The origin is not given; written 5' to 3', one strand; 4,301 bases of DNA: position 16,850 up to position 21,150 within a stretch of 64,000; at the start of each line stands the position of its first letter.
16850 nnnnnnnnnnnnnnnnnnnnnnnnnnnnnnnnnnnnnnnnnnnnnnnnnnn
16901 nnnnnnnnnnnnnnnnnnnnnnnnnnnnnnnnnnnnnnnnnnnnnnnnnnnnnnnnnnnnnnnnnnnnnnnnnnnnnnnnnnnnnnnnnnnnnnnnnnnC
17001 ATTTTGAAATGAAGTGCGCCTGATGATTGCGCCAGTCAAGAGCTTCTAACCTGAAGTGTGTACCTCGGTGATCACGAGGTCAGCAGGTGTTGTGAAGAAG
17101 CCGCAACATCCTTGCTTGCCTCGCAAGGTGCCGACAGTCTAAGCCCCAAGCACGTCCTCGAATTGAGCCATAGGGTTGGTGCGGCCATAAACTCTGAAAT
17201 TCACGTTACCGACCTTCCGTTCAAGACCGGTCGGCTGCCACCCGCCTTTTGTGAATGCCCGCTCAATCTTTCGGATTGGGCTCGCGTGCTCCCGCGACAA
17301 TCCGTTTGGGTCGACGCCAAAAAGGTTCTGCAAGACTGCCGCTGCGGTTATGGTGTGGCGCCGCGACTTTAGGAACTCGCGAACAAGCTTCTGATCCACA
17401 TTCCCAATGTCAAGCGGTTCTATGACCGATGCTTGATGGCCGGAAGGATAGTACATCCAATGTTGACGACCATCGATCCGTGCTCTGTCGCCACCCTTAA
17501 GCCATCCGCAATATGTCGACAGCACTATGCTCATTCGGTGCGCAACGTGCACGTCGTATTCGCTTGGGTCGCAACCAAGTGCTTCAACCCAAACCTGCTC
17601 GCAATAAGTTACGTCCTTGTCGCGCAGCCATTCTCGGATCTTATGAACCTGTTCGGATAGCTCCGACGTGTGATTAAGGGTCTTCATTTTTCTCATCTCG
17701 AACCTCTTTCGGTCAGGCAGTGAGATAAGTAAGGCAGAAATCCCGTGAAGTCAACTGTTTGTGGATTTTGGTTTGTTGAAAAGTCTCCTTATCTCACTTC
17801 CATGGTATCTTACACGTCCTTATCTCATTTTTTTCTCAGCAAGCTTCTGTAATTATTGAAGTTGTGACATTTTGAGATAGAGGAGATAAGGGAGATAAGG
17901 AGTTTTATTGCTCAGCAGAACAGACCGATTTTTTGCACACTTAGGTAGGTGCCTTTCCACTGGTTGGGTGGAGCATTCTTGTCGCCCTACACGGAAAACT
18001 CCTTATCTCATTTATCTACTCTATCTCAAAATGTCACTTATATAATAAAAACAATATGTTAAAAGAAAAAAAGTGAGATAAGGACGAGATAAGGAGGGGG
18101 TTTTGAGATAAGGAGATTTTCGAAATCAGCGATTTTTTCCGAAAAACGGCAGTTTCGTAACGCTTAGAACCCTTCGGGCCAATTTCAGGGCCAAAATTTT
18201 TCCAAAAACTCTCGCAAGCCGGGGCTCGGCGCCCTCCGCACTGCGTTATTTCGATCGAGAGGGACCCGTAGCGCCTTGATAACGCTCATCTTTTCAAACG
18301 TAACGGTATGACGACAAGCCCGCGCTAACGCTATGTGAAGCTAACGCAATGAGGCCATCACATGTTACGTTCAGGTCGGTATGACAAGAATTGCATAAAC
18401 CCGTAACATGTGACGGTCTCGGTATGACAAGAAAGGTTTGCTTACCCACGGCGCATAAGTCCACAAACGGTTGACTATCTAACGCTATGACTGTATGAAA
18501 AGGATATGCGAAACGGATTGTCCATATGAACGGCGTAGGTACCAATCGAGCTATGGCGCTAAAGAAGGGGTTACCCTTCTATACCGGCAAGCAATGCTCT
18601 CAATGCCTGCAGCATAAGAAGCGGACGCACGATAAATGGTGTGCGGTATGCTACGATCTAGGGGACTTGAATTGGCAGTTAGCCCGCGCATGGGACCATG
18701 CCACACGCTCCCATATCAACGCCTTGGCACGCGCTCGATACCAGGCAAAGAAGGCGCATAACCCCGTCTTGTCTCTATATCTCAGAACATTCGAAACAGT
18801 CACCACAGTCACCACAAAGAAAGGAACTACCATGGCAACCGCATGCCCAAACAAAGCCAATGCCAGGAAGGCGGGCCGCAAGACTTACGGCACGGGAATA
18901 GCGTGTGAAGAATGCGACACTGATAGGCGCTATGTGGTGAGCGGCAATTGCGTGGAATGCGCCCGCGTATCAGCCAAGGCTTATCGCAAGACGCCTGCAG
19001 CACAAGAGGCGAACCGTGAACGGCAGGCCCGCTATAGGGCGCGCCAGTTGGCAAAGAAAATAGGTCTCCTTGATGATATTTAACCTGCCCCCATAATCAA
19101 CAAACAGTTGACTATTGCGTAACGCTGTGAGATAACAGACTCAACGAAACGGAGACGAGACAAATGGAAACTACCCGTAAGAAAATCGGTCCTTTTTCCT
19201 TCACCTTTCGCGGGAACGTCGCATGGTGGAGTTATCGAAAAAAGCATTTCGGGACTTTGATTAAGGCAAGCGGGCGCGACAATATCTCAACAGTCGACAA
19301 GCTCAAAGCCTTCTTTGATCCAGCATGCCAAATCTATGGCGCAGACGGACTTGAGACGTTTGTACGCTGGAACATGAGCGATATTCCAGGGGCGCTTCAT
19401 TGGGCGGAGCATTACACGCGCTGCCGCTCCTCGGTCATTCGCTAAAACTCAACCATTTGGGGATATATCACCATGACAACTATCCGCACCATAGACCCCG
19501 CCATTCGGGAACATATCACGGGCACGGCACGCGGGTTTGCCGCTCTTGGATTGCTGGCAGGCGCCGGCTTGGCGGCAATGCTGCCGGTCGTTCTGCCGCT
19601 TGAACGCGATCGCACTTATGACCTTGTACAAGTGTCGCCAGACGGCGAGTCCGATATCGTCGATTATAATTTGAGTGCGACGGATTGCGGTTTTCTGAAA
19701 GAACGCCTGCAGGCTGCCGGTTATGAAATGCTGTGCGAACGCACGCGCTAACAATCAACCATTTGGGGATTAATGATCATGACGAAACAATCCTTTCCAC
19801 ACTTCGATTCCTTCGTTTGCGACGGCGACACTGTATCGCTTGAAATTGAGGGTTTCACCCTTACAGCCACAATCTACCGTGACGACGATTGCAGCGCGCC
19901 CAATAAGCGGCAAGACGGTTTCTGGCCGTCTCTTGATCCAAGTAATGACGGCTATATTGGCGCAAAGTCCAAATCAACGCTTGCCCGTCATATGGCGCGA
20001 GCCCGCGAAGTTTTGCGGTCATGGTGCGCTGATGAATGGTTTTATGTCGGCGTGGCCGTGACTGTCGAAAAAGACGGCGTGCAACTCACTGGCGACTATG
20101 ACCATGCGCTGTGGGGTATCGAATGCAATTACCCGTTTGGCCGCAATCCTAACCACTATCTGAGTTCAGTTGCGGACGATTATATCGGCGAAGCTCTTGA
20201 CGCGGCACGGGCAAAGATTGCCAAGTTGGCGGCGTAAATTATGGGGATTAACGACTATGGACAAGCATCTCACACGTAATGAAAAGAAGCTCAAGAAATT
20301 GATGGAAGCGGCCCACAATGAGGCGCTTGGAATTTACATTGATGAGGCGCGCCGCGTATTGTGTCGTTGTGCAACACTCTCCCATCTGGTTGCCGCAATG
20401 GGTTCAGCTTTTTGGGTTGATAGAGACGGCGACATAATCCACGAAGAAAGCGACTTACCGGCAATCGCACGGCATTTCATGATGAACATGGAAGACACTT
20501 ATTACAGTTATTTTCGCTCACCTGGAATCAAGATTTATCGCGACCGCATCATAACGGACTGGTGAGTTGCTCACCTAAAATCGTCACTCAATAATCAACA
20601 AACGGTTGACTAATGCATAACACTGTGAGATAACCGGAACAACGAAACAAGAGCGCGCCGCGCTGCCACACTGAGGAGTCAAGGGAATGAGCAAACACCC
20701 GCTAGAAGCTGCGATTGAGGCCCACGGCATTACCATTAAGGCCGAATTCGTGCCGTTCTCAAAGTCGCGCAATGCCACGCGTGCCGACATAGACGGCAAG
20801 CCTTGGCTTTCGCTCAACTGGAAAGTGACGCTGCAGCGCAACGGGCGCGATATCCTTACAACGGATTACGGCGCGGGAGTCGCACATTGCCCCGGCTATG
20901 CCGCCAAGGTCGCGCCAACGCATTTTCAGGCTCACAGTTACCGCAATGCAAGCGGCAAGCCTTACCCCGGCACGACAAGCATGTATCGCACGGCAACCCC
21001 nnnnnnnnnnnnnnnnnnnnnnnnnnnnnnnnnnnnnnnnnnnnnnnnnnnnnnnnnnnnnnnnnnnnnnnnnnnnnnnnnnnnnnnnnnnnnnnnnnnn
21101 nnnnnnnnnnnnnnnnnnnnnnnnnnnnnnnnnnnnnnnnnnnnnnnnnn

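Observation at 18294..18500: Second repeat cluster: 11-bp perfect inverted repeat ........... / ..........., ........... x3 and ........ x3, upstream of the double-zinc-ribbon gene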

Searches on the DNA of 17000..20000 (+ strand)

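Call 4: search_dna_similar(query=window:17000-20000:+, collection=phages, mode=distant)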
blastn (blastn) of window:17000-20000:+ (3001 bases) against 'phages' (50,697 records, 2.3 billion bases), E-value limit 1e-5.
No match.

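Call 17: search_dna_similar(query=window:17000-20000:+, collection=plasmids, mode=distant)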
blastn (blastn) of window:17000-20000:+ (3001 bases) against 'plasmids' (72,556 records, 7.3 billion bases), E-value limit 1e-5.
No match.
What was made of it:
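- Tried and rejected: Nucleotide searches with 17000-20000 against deposited phages and plasmids found nothing (calls 4, 17).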

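Call 53: search_dna_similar(query=window:18120-18300:+, collection=phages, mode=distant, max_evalue=10, max_rows=30)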
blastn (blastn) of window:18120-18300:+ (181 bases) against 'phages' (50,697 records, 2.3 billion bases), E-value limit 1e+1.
Records with a match: 11; places in all: 15; records where one place covers at least 80% of the query: 0.
Best place of each record, by identity: >=99% 1; 90-95% 2; 80-90% 8.
By first word of the organism name: Escherichia 4; Phage 4; Streptomyces 2; Enterococcus 1.
By host as written in the record: - 4; Streptomyces scabiei RL-34 2; Escherichia coli O157 EC-48 (63-Fv18-1) 2; Escherichia coli; Salmonella sp. 2; Enterococcus faecalis 1.
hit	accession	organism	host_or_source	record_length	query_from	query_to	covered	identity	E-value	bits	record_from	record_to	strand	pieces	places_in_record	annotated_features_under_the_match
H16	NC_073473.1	Streptomyces phage TurkishDelight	Streptomyces scabiei RL-34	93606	95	120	14%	92.3%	7e+0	36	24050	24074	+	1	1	28: tape measure protein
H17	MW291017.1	Streptomyces phage TurkishDelight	Streptomyces scabiei RL-34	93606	95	120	14%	92.3%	7e+0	36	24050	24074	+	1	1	28: tape measure protein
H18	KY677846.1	Escherichia phage phiLLS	Escherichia coli O157 EC-48 (63-Fv18-1)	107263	76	102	15%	88.9%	7e+0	37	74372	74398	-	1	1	none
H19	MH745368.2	Escherichia phage fp01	Escherichia coli; Salmonella sp.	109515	76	102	15%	88.9%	7e+0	37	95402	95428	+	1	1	none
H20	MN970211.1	Phage NBEco001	-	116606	76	102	15%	88.9%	7e+0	37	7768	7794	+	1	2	hypothetical protein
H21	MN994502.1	Phage NBSal003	-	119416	76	102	15%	88.9%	7e+0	37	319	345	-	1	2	none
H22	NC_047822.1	Escherichia phage phiLLS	Escherichia coli O157 EC-48 (63-Fv18-1)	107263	76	102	15%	88.9%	7e+0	37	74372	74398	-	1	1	none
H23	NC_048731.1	Escherichia phage fp01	Escherichia coli; Salmonella sp.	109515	76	102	15%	88.9%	7e+0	37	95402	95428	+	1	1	none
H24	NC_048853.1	Phage NBEco001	-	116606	76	102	15%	88.9%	7e+0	37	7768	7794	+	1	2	hypothetical protein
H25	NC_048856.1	Phage NBSal003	-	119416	76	102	15%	88.9%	7e+0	37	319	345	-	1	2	none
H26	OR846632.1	Enterococcus phage Efs 1-1-1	Enterococcus faecalis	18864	73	91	10%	100.0%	7e+0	36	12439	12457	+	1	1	record has no annotation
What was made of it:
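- Tried and rejected: The 181-bp cos block alone gave only chance hits (call 53).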

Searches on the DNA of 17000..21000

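Call 13: search_rna_families(source=window, start=17000, end=21000, threshold=evalue, max_evalue=1)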
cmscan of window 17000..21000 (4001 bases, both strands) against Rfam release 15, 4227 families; matches with E-value up to 1: 2.
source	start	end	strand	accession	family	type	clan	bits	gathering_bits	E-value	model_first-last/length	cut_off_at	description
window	17865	18036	+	RF04207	MIR5048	Gene; miRNA;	-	17.8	160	0.44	1-356/356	no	MIR5048 microRNA precursor family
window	17928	18123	-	RF01265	snR42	Gene; snRNA; snoRNA; HACA-box;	CL00032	15.2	61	0.91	1-349/349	no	Small nucleolar RNA snR42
